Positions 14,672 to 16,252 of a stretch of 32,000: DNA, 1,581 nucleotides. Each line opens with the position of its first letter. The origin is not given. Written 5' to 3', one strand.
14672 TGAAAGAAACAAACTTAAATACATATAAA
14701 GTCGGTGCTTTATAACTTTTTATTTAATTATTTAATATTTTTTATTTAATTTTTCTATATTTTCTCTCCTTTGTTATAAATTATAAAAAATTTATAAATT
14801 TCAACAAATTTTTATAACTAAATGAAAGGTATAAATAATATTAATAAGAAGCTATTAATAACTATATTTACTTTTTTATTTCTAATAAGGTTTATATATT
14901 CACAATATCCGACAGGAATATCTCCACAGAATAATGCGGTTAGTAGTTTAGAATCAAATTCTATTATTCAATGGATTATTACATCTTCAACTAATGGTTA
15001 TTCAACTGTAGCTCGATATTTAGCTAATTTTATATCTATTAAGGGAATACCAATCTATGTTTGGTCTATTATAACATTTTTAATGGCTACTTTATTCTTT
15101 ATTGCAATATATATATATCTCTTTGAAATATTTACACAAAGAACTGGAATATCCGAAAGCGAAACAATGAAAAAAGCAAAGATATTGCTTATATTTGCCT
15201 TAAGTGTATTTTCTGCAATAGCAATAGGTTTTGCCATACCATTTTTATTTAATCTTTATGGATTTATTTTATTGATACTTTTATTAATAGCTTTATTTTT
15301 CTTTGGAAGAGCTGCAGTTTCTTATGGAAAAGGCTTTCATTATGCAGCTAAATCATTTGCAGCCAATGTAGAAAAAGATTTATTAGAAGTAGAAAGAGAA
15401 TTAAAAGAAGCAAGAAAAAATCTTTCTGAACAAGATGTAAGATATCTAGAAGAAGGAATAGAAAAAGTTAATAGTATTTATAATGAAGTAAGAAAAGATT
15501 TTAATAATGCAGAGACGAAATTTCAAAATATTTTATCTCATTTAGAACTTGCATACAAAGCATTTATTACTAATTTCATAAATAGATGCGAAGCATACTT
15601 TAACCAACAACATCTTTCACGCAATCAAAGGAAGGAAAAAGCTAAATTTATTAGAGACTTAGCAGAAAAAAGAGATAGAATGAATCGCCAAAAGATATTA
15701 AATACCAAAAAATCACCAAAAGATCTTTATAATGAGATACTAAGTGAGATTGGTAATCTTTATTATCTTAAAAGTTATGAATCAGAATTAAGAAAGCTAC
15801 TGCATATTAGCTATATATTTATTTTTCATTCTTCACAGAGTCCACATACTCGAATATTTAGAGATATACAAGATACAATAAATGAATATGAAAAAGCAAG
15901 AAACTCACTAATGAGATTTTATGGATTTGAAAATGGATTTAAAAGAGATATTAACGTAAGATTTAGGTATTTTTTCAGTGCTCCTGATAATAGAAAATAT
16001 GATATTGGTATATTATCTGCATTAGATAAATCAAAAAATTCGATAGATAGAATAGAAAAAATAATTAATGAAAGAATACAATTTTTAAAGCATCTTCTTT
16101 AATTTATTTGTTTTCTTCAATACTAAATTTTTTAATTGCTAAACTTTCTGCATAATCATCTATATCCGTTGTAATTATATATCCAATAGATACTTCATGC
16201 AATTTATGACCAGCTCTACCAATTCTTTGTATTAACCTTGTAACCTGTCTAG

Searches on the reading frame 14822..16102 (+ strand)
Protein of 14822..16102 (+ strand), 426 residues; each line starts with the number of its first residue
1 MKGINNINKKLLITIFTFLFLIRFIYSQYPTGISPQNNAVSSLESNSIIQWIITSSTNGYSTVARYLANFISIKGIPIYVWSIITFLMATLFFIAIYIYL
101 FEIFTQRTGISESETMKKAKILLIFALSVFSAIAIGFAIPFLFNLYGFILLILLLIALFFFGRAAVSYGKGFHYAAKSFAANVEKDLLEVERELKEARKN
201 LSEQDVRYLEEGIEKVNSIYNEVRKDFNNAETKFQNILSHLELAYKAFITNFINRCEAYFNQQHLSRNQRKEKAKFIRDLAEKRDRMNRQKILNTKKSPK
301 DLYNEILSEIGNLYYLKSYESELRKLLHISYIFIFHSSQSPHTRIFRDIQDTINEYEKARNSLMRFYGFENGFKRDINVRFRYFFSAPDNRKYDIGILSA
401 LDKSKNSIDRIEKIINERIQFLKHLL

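Call 7: search_protein_families(library=pfam, proteins=[window:14822-16102:+], max_evalue=0.01)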
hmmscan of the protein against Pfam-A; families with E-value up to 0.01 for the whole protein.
window:14822-16102:+ (426 aa): 1 family
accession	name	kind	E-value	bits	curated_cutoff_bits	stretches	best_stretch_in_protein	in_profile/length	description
PF00335.26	Tetraspanin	-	0.0029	17.7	32.1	1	78-235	5-142/225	Tetraspanin family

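Call 11: find_encoding_contigs(protein=window:14822-16102:+, flank=10000, max_places=10)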
Protein window:14822-16102:+ (426 aa): no gene with exactly this product is on record in the collection.

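Call 53: find_homologous_proteins(query=A2, max_evalue=0.001)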
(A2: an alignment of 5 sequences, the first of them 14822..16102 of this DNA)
Query A2 (5 sequences) (426 aa, profile of the alignment): 97 proteins with E <= 0.001 among 8000 candidates.
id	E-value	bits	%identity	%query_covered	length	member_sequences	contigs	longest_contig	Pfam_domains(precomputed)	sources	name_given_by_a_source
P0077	1.6e-217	741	64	100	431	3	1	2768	-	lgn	-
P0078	1.1e-216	738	55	100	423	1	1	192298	-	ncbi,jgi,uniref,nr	ncbi:Uncharacterized protein Nst1_240 [Candidatus Nanobsidianus stetteri]|uniref:Uncharacterized pro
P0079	1.2e-211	722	96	100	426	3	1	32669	-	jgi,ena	jgi:hypothetical protein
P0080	4.9e-206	703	56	100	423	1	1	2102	-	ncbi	-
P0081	1.8e-205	701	57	100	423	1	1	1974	-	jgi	jgi:archaellum component FlaC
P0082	1.9e-205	701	86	100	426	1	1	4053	-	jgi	jgi:hypothetical protein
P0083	3.2e-205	700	57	100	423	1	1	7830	-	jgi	jgi:archaellum component FlaC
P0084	6.5e-205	699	65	100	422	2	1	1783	-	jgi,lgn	jgi:hypothetical protein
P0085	4.8e-204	696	55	100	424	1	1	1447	-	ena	-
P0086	2.9e-203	694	64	100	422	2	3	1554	-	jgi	-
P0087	2.7e-202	691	68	100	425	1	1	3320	PF04513.18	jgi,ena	-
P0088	1.9e-199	681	62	100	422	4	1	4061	-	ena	-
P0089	2.4e-199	681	76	100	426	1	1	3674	-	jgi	-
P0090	2.9e-198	677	54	100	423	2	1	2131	-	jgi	jgi:Sec-independent protein translocase protein TatA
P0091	1.1e-197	675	45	99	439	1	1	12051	-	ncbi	ncbi:MAG: hypothetical protein RXN79_02155 [Candidatus Nanopusillus sp.]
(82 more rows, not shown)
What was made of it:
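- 14822..16102 (+): ORF2: 426-aa membrane protein, cassette class 'ORF2' (second slot). 97 homologues at 40-96% identity (call 53).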

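Call 68: search_protein_families(library=padloc, proteins=[window:14822-16102:+], max_evalue=0.001)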
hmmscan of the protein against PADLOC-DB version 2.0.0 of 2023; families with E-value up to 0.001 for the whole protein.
window:14822-16102:+ (426 aa): 0 families

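Call 69: search_protein_families(library=phrogs, proteins=[window:14822-16102:+], max_evalue=0.001)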
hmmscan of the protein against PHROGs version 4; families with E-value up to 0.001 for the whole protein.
window:14822-16102:+ (426 aa): 0 families
